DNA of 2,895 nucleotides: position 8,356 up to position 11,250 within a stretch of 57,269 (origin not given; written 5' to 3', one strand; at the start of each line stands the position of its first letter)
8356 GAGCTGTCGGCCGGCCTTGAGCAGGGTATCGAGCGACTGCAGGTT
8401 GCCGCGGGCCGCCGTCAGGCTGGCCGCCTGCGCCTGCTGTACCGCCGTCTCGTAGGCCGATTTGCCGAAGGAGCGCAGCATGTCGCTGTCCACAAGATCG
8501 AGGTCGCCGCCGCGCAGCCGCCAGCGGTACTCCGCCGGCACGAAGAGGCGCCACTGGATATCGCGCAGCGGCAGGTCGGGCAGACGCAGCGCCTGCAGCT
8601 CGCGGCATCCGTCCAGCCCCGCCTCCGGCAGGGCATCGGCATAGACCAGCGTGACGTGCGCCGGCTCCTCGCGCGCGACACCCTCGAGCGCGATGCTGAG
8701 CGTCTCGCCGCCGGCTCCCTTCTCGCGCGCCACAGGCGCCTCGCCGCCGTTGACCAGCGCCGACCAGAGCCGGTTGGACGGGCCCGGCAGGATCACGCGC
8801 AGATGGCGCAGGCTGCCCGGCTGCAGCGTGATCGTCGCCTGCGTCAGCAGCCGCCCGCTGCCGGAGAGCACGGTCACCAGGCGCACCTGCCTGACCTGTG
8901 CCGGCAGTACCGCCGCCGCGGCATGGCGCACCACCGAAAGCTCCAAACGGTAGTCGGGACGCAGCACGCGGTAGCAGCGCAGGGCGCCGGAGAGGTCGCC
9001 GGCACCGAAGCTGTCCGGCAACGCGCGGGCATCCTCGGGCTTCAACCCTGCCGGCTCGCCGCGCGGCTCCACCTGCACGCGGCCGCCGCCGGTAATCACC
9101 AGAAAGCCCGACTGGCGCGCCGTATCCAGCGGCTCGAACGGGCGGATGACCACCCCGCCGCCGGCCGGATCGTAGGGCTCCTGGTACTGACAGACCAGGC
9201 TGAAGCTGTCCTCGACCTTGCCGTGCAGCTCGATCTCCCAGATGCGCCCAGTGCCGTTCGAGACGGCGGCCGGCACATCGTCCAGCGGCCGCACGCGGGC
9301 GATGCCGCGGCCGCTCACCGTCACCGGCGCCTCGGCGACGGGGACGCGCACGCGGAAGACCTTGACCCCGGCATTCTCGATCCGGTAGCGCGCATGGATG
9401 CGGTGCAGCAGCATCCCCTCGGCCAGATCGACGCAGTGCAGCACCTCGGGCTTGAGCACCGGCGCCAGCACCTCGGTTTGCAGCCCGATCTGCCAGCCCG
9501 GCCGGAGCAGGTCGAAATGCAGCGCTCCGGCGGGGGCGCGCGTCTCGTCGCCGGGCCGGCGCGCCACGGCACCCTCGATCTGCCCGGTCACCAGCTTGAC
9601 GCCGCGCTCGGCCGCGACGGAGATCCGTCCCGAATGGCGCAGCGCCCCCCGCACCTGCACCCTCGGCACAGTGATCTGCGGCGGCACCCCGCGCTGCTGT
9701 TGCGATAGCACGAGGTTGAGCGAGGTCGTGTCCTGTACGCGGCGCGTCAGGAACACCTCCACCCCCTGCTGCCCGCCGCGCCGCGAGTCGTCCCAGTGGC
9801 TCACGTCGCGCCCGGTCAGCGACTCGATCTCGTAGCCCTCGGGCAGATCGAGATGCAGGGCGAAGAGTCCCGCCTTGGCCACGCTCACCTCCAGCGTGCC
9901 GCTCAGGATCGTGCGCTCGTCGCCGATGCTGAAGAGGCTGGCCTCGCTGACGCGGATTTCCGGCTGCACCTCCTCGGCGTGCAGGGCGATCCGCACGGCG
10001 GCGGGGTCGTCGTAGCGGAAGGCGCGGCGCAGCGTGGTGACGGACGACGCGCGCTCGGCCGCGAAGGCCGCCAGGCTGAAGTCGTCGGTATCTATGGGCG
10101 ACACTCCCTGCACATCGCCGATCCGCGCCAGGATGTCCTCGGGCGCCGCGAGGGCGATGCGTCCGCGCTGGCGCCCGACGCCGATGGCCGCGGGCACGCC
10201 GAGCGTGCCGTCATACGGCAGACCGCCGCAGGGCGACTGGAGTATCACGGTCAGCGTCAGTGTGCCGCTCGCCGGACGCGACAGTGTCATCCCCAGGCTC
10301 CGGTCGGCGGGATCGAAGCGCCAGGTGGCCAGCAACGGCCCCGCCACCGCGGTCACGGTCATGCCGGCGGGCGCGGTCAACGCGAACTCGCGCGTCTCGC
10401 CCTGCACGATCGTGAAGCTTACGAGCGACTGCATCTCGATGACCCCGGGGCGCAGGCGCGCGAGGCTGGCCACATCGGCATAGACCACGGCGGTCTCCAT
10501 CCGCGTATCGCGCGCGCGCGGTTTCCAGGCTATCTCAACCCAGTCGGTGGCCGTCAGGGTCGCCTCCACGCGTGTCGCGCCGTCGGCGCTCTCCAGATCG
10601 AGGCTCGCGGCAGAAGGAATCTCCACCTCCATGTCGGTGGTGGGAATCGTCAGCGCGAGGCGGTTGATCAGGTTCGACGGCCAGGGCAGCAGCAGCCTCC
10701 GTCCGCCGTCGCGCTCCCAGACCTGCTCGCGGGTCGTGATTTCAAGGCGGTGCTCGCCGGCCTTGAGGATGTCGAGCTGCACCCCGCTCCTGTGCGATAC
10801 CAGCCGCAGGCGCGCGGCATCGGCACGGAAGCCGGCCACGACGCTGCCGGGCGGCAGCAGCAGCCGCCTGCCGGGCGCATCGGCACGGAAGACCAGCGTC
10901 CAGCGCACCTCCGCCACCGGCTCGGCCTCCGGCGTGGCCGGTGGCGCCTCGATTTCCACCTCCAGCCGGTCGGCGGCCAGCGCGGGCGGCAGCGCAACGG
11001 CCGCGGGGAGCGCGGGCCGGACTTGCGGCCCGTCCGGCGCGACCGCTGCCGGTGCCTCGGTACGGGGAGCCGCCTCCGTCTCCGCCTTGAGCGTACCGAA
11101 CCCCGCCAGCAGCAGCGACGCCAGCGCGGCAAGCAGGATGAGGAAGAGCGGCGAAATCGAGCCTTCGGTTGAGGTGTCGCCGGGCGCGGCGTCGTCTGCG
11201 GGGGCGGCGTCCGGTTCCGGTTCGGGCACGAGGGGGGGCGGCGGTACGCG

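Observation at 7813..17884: ECF sigma / zinc-finger anti-sigma fused to a YfbK-like VWA domain / 2130-aa membrane protein: candidate envelope-sensing module of unknown function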

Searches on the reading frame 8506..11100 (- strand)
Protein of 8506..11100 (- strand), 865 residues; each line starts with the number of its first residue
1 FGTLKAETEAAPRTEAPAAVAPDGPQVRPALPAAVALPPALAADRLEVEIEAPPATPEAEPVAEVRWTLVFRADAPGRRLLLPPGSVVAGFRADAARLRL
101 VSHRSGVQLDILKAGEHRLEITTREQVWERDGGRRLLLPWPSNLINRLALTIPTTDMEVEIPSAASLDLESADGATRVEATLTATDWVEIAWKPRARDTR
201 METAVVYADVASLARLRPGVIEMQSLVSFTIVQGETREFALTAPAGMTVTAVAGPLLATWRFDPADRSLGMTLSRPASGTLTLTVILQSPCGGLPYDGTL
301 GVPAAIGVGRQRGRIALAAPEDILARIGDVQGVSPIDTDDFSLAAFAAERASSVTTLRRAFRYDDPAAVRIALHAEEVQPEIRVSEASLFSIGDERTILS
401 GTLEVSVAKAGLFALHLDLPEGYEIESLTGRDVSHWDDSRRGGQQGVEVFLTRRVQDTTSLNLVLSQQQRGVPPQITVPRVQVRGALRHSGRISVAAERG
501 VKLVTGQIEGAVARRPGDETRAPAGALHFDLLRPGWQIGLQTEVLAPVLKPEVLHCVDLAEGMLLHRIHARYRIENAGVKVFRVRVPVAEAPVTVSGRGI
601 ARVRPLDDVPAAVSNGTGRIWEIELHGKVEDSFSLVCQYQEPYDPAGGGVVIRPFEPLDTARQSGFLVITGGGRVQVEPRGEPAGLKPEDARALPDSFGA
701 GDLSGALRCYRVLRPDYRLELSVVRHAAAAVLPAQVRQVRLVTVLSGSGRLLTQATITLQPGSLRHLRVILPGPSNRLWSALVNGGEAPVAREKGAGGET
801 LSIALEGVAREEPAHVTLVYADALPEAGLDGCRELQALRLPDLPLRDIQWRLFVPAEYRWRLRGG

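Call 60: find_homologous_proteins(query=A3, max_evalue=0.001)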
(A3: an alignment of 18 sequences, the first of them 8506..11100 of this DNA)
Query A3 (18 sequences) (865 aa, profile of the alignment): 14 proteins with E <= 0.001 among 8000 candidates.
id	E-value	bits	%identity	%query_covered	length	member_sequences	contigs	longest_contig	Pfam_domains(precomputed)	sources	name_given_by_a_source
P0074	1.6e-265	901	40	91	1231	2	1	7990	-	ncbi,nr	ncbi:MAG: hypothetical protein LC725_09545, partial [Lentisphaerae bacterium]|nr:hypothetical protei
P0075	4.3e-250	850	55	95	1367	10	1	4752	-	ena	-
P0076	6.4e-244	830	39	97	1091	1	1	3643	-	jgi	-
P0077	5.1e-237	807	71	96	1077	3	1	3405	-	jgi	jgi:hypothetical protein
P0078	6.5e-232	790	69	95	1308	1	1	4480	-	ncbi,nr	ncbi:MAG: hypothetical protein PHR35_19505, partial [Kiritimatiellae bacterium]|nr:hypothetical prot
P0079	4.6e-228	777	53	96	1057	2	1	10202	-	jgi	jgi:hypothetical protein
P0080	3.2e-220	751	52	96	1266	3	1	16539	-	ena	-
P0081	1.7e-208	713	50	94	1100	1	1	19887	-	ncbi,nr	ncbi:MAG: hypothetical protein FWG50_09150 [Kiritimatiellaeota bacterium]|nr:hypothetical protein [K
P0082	2.2e-185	636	30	91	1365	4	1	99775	-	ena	-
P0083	1.3e-161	558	44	76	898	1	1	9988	-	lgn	-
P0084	9.0e-105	370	22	89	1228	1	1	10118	-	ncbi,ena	-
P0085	2.4e-83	299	24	83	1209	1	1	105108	-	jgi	jgi:hypothetical protein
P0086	8.4e-11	59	50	3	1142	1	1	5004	-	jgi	jgi:hypothetical protein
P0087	1.3e-5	42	32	7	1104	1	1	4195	-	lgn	-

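Call 61: find_encoding_contigs(protein=P0085, flank=10000, max_places=1)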
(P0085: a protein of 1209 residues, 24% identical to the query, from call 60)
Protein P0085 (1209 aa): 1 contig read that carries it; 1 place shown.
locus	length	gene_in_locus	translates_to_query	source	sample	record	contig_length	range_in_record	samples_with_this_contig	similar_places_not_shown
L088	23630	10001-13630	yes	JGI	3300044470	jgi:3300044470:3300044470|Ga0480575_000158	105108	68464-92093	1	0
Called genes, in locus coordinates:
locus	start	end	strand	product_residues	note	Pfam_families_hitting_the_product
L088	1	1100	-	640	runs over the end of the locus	-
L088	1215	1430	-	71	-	-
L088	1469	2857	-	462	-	PF07690:MFS_1, PF23262:NFD4_C, PF07690:MFS_1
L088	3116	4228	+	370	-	PF00266:Aminotran_5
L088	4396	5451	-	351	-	PF00155:Aminotran_1_2, PF01212:Beta_elim_lyase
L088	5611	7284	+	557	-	PF02776:TPP_enzyme_N, PF00205:TPP_enzyme_M, PF02775:TPP_enzyme_C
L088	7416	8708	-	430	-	PF03781:FGE-sulfatase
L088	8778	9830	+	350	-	PF02424:ApbE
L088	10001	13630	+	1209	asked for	-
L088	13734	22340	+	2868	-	-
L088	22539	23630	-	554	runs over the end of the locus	PF13510:Fer2_4, PF14691:Fer4_20, PF07992:Pyr_redox_2, PF00070:Pyr_redox (weak), PF01266:DAO, PF01593:Amino_oxidase, PF12831:FAD_oxidored (weak), PF13450:NAD_binding_8, +1 more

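Call 62: find_encoding_contigs(protein=P0082, flank=10000, max_places=1)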
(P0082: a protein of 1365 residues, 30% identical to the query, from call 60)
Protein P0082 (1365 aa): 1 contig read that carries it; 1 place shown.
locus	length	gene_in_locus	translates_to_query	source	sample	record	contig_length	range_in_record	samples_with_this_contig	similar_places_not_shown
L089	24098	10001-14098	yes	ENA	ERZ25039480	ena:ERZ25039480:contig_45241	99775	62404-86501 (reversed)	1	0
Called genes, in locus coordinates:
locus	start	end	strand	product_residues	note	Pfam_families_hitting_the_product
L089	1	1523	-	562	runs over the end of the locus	PF00027:cNMP_binding (weak)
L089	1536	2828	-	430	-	PF00970:FAD_binding_6 (weak), PF00175:NAD_binding_1, PF00111:Fer2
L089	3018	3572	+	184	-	PF04542:Sigma70_r2, PF08281:Sigma70_r4_2 (weak), PF04545:Sigma70_r4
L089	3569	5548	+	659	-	PF03958:Secretin_N (faint)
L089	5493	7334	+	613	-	PF12450:vWF_A, PF00092:VWA, PF13768:VWA_3, PF13519:VWA_2, PF12034:YfbK_C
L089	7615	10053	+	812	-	-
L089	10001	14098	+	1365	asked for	-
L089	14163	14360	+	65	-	-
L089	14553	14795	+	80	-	-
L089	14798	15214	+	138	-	PF20126:TumE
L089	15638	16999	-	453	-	PF00202:Aminotran_3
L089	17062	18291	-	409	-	PF00155:Aminotran_1_2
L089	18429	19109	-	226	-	PF00753:Lactamase_B, PF13483:Lactamase_B_3, PF12706:Lactamase_B_2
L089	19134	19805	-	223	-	PF01810:LysE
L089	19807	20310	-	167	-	-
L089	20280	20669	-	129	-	PF01066:CDP-OH_P_transf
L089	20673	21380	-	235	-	PF02666:PS_Dcarbxylase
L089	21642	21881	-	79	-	-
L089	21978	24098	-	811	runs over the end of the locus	PF00270:DEAD (faint), PF04851:ResIII (faint), PF06733:DEAD_2, PF13307:Helicase_C_2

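Call 70: search_protein_representatives(protein=window:8506-11100:-)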
Query: 865 residues. Proteins with E-value up to 0.001 (for the whole library): 2320; up to 1e-10: 1394; up to 1e-30: 449. The best 150 are listed.
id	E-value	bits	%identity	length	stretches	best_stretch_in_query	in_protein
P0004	0.0e+00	1245.0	47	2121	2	23-865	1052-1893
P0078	0.0e+00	1221.1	69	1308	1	8-865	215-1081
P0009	0.0e+00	1030.0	42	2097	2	27-860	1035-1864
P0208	2.4e-232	790.3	33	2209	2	10-856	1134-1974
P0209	1.2e-230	784.7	37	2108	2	30-861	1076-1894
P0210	1.1e-226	771.6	34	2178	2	22-865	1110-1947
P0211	2.3e-225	767.2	48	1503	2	29-861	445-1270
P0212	2.8e-225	767.0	34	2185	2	8-859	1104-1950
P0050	7.2e-222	755.7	35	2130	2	39-856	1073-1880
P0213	1.7e-209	714.7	33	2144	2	35-854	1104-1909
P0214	5.6e-208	709.7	30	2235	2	33-854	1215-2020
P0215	1.7e-206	704.8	33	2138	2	24-860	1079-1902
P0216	1.7e-203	694.9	35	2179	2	29-859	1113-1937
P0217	3.3e-197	674.1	33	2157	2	10-862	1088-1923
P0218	1.4e-195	668.7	32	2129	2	18-865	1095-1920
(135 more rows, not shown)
